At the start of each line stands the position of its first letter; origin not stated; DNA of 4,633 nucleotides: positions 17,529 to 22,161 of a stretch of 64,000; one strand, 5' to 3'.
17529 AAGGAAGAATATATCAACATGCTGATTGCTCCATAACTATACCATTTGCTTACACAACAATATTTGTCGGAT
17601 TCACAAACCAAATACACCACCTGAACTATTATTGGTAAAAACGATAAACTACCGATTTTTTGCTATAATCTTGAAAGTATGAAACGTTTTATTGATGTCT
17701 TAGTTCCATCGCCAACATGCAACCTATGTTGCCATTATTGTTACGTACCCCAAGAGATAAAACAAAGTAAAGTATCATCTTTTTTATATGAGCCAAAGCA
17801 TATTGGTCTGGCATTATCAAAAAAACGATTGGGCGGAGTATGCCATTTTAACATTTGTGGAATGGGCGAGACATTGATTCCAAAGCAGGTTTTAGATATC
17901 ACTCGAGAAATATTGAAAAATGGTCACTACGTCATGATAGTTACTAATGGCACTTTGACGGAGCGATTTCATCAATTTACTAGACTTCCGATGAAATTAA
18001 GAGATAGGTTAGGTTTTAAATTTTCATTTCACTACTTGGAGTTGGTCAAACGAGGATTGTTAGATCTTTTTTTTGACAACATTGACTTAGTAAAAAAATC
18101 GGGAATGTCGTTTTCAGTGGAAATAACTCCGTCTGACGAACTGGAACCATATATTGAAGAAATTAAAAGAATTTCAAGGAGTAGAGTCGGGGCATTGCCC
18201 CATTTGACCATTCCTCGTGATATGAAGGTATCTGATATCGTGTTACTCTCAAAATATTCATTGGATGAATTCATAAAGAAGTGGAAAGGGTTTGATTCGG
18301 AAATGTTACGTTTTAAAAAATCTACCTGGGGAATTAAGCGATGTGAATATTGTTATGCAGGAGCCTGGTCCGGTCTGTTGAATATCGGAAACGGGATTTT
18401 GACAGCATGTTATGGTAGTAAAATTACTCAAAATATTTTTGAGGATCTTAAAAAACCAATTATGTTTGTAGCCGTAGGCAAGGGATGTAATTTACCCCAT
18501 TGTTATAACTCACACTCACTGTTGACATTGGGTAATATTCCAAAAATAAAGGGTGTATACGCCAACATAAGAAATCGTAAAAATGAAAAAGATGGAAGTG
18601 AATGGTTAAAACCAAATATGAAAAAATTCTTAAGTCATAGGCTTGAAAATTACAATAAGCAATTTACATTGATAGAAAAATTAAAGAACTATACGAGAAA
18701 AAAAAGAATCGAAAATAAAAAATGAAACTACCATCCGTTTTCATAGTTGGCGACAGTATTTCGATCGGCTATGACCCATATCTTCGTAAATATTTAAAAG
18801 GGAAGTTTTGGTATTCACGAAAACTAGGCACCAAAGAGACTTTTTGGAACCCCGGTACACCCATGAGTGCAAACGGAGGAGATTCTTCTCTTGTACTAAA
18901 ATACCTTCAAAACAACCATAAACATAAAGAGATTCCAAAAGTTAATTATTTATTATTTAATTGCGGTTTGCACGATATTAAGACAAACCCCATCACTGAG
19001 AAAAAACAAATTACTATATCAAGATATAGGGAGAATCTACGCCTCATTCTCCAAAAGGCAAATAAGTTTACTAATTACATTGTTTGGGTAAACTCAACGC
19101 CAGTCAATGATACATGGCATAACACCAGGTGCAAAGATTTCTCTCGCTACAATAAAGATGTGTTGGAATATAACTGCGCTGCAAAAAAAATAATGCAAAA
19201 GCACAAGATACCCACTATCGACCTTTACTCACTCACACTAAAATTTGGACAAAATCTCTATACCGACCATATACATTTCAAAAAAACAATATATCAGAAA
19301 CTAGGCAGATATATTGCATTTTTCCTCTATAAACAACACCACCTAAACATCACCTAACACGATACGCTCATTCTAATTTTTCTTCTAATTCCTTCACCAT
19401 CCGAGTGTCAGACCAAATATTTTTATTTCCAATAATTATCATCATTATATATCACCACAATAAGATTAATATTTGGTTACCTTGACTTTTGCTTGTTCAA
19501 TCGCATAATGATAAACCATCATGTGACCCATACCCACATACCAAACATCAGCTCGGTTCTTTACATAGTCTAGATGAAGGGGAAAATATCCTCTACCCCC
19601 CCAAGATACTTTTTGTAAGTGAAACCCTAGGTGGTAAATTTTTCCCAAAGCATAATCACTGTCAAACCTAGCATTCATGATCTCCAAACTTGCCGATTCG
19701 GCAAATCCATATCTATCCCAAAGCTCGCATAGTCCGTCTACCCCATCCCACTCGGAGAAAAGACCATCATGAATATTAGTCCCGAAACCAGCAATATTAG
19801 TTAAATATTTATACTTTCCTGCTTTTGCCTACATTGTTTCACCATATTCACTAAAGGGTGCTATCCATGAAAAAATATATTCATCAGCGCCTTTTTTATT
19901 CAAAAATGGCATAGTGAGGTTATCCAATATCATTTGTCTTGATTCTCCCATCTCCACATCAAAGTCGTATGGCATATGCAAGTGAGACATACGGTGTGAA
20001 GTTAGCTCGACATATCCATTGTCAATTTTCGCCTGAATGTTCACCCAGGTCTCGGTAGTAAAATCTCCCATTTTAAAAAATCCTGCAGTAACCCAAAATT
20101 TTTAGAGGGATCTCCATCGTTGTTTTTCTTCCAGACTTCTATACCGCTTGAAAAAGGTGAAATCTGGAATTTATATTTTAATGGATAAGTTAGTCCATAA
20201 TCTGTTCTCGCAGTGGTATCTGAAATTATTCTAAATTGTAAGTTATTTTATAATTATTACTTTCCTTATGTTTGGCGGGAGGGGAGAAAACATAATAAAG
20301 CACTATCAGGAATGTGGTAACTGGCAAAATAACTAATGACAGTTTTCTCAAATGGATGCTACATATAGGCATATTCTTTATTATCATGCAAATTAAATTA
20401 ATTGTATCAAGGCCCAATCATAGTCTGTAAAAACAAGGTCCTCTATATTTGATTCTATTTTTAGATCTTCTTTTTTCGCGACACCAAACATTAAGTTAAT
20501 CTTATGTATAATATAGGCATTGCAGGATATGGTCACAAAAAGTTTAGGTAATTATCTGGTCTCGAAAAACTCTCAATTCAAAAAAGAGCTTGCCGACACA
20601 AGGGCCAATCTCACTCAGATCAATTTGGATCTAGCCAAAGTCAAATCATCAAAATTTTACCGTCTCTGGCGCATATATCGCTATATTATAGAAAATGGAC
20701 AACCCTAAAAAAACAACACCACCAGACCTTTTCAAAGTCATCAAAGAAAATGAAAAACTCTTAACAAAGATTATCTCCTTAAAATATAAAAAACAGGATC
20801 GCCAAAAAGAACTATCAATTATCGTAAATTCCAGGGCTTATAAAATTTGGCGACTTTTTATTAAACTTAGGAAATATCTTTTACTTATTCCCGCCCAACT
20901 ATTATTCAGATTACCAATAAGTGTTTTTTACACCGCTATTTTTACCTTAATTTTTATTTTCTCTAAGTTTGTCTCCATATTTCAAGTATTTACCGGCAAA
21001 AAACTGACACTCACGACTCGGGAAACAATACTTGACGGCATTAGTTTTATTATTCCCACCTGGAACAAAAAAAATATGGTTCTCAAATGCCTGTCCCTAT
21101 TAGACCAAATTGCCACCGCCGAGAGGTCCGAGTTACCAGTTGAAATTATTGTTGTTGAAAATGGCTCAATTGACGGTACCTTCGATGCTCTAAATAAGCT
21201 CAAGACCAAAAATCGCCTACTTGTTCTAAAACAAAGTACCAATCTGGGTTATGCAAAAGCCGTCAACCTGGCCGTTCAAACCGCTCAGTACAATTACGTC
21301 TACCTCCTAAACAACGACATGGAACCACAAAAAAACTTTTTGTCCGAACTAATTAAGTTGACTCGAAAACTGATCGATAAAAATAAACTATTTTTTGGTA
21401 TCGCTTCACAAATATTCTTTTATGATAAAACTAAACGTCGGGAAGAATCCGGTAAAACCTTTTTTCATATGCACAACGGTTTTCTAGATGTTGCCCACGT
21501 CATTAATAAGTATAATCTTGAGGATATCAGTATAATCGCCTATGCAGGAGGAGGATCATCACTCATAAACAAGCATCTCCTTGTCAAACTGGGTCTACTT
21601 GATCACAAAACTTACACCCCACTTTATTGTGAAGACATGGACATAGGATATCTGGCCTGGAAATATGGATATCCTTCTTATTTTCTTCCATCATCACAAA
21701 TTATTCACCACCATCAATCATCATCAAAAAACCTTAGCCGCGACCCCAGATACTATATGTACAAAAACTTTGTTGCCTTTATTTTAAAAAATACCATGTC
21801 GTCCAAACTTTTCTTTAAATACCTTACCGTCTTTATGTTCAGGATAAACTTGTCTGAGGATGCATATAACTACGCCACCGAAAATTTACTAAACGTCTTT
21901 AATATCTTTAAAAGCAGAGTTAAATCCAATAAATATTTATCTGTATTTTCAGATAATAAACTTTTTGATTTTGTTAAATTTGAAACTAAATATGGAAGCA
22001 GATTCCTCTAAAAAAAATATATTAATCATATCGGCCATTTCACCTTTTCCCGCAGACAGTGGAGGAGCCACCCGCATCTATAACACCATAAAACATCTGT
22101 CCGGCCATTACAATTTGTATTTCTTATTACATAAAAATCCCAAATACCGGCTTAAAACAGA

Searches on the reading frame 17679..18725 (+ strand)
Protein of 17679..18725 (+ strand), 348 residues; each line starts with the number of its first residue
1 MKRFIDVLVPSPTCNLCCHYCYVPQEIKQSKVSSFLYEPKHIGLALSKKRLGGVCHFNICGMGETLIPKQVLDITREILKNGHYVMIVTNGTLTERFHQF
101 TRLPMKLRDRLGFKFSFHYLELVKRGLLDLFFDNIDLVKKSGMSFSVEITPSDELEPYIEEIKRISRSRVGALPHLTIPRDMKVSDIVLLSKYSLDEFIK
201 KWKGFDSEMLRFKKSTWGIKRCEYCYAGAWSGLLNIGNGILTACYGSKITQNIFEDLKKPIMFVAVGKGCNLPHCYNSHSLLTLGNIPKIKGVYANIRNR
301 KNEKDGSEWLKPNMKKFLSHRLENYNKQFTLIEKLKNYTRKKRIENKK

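Call 96: search_protein_families(library=pfam, proteins=[window:17679-18725:+], max_evalue=0.001)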
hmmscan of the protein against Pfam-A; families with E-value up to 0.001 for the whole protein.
window:17679-18725:+ (348 aa): 1 family
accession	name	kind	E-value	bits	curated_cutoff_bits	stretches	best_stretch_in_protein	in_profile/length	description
PF04055.27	Radical_SAM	-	6.3e-09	36.7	29.5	1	9-148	2-147/166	Radical SAM superfamily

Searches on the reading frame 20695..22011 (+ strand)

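Call 96: search_protein_families(library=pfam, proteins=[window:20695-22011:+], max_evalue=0.001)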
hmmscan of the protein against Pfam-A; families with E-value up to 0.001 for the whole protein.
window:20695-22011:+ (438 aa): 3 families
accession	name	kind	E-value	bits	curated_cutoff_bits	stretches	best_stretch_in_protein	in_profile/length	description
PF00535.33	Glycos_transf_2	-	1.5e-18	67.8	23.3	1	117-224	1-104/168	Glycosyl transferase family 2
PF13641.12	Glyco_tranf_2_3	-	2e-07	31.7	27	1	116-346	3-219/230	Glycosyltransferase like family 2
PF10111.15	Glyco_tranf_2_2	-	2.5e-06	27.7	27.3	1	148-416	29-261/276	Glycosyltransferase like family 2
